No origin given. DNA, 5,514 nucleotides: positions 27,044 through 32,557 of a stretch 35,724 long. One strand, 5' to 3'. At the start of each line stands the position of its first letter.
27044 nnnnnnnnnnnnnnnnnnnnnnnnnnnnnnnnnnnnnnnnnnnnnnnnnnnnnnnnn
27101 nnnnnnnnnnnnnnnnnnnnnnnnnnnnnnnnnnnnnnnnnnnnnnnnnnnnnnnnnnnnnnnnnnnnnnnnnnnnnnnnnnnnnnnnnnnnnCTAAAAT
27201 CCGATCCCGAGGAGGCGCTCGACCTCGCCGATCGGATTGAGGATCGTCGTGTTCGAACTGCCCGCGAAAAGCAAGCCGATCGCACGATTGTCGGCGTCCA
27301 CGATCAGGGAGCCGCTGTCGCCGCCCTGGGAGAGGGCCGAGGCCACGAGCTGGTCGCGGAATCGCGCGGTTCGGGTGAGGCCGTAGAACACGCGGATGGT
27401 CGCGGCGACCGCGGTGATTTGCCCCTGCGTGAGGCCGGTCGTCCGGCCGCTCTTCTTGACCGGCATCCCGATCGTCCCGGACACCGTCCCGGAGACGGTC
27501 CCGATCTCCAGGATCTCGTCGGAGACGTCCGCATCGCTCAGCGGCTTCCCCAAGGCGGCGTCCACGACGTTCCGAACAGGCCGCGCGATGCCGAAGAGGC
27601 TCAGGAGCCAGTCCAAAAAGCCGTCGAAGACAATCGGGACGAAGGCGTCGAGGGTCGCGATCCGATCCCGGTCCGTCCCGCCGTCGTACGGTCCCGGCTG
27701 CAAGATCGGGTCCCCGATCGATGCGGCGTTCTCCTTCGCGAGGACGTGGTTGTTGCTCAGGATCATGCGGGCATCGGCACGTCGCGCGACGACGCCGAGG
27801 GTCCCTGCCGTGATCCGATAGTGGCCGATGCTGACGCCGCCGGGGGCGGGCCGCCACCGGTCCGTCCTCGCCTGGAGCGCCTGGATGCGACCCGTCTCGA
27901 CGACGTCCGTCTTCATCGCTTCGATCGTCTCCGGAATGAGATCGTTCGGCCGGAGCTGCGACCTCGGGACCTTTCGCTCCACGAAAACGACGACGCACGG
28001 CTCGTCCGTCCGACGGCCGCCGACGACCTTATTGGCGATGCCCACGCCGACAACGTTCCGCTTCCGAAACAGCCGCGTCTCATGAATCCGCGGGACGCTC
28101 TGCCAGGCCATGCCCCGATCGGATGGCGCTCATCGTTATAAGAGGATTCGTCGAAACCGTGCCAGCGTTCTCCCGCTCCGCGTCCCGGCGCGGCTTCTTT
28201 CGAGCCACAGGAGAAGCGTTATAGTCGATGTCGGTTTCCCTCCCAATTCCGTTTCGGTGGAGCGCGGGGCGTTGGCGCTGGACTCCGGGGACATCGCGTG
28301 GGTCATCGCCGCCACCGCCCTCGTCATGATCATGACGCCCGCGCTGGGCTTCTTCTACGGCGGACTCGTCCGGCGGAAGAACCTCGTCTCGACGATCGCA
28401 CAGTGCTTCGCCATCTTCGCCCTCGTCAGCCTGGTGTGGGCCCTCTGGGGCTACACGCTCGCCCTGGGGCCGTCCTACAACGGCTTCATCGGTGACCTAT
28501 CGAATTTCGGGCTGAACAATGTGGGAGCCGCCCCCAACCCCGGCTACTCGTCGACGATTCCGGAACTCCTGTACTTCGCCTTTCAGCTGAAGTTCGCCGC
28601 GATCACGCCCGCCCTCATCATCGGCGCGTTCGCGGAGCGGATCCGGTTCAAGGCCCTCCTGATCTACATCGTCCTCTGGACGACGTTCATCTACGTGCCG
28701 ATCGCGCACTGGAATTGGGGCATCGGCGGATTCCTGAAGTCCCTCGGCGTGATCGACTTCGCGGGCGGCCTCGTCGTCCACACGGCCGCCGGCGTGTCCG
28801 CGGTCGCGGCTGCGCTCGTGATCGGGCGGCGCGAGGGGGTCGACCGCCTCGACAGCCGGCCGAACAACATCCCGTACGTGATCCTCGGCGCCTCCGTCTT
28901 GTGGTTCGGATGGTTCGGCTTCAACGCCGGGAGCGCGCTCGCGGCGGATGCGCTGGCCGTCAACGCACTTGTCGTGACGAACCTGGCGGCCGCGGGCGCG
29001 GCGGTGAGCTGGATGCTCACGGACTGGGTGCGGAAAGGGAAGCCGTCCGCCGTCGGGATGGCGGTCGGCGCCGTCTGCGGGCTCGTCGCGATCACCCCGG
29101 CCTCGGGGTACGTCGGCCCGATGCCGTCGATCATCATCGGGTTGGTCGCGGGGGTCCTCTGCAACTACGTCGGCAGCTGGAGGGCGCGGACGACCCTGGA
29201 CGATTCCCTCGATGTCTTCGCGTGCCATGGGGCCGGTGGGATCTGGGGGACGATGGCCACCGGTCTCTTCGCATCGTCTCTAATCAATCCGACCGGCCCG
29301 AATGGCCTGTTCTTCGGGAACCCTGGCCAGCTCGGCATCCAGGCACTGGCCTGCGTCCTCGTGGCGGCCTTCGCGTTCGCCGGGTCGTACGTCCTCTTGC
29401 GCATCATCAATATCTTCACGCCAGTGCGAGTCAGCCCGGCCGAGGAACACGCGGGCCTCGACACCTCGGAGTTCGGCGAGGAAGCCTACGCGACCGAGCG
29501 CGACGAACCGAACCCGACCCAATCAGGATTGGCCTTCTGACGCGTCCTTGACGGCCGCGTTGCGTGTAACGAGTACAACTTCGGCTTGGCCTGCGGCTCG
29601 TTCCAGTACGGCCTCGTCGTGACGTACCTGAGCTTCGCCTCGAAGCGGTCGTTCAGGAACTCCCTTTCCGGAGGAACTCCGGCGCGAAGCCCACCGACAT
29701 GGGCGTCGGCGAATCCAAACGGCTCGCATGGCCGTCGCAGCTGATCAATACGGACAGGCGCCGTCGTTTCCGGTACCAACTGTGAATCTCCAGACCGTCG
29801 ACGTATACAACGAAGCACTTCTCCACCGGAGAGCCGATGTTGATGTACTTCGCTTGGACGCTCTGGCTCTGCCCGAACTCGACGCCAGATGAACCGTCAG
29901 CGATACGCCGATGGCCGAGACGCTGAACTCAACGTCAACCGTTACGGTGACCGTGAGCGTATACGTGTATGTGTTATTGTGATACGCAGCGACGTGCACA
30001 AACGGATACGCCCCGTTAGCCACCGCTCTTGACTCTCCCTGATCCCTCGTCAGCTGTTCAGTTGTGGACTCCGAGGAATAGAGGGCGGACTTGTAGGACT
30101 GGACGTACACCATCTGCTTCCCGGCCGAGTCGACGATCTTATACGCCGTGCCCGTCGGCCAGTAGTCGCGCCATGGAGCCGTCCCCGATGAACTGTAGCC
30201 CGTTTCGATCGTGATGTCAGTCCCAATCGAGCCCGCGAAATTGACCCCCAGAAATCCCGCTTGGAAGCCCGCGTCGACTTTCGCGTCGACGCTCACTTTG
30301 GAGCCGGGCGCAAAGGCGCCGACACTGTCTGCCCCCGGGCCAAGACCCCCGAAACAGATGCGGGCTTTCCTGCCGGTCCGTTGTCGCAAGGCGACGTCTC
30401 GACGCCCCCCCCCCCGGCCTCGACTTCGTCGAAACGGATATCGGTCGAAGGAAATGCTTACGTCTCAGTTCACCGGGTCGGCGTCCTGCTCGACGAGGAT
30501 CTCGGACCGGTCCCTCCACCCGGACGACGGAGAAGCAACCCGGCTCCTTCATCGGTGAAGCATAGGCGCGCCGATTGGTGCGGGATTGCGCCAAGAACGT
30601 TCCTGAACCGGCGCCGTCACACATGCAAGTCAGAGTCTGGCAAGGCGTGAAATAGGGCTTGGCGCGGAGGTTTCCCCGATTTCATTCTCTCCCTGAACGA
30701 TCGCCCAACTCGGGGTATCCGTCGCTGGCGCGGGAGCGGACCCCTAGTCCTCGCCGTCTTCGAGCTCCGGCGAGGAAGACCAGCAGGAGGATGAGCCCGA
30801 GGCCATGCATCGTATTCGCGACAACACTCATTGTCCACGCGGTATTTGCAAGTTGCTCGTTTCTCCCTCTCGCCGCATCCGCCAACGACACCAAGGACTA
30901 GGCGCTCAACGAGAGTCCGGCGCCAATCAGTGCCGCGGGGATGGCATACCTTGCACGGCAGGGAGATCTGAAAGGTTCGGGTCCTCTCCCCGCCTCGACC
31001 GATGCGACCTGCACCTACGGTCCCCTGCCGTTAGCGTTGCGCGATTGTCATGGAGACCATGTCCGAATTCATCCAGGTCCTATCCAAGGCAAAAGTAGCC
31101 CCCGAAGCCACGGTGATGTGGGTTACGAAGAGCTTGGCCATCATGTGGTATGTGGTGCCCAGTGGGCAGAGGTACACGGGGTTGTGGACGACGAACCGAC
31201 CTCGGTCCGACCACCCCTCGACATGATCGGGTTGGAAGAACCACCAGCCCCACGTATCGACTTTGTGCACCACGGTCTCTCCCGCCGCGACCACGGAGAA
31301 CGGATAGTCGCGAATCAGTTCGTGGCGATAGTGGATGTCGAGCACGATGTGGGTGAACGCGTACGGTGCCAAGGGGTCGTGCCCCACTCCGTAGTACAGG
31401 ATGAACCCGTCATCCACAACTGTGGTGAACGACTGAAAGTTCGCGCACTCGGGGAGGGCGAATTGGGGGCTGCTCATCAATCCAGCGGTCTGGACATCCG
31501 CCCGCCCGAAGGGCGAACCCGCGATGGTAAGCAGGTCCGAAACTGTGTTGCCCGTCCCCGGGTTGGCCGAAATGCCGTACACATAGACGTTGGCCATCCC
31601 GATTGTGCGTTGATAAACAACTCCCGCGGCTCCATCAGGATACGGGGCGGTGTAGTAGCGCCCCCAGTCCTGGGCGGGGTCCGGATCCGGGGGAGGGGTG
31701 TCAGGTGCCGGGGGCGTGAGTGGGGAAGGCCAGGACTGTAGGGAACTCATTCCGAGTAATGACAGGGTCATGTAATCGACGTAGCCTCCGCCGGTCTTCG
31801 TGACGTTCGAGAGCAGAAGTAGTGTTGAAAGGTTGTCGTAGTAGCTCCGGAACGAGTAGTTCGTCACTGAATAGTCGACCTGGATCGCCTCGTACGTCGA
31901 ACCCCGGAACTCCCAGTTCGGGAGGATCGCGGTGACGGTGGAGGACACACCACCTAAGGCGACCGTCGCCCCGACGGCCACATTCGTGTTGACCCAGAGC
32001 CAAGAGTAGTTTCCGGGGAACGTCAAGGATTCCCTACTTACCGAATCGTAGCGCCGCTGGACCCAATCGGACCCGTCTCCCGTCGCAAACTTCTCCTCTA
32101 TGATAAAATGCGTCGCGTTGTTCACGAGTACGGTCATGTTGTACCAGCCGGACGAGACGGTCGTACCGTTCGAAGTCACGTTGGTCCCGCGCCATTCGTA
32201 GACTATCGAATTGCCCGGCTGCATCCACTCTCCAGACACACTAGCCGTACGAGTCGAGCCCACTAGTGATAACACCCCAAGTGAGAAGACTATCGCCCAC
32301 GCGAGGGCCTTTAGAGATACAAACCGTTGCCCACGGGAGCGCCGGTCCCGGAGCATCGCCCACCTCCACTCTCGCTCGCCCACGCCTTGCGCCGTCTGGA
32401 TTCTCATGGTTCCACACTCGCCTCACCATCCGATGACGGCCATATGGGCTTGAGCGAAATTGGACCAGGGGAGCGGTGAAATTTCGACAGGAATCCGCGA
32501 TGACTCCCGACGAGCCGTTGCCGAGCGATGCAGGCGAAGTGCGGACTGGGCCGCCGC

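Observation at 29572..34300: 4.7-kb insert bracketed by two diverged coding copies of the helicase gene's last 30 codons, with no recombinase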

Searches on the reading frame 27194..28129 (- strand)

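Call 49: search_protein_families(library=pfam, proteins=[window:27194-28129:-], max_evalue=0.0001)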
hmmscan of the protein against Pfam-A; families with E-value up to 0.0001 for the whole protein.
window:27194-28129:- (311 aa): 3 families
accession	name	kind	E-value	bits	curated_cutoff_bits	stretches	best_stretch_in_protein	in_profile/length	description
PF25608.1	NAL1_N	-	1.3e-07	31.7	27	1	16-72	15-70/80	NARROW LEAF 1 N-terminal domain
PF25819.1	Nal1_C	-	7.9e-06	25.7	26.1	1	213-297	145-235/268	Nal1 C-terminal domain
PF13365.12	Trypsin_2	-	7.2e-05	24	27.6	0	114-286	5-144/144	Trypsin-like peptidase domain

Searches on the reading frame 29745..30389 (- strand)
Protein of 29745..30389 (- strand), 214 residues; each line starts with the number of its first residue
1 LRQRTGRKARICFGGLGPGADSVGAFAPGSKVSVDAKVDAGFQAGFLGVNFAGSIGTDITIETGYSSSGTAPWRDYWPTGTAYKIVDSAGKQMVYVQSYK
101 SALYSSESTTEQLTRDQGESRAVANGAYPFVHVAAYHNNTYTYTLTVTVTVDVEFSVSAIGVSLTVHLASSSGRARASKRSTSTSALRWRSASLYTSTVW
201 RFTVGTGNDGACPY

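Call 7: search_protein_families(library=pfam, proteins=[window:29745-30389:-], max_evalue=0.01)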
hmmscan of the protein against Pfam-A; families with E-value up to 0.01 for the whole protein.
window:29745-30389:- (214 aa): 0 families

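Call 66: search_solved_structures(query=window:29745-30389:-, max_evalue=1)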
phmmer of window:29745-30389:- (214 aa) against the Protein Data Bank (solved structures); distinct sequences matched with E-value up to 1: 0.

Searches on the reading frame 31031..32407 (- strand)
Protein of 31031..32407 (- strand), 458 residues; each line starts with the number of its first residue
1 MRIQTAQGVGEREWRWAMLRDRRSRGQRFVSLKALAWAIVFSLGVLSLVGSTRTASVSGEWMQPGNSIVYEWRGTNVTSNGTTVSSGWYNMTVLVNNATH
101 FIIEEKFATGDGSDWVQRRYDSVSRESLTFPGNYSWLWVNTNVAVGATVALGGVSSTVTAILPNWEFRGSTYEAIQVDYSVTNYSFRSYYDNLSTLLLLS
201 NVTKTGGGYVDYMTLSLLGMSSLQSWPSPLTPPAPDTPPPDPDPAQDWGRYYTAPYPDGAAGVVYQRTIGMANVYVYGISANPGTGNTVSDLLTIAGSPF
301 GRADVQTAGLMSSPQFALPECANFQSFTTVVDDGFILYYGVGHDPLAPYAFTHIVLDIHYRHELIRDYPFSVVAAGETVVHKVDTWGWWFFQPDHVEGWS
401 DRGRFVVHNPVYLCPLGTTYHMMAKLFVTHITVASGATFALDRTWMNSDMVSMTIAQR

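Call 7: search_protein_families(library=pfam, proteins=[window:31031-32407:-], max_evalue=0.01)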
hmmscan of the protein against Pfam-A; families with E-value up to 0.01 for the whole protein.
window:31031-32407:- (458 aa): 0 families

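Call 65: search_solved_structures(query=window:31031-32356:-, max_evalue=1)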
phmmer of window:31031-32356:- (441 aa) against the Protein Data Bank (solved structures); distinct sequences matched with E-value up to 1: 1.
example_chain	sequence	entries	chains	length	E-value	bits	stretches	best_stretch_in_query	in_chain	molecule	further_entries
9n96_D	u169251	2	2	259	0.93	11.2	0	209-246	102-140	U7 snRNA-associated Sm-like protein LSm11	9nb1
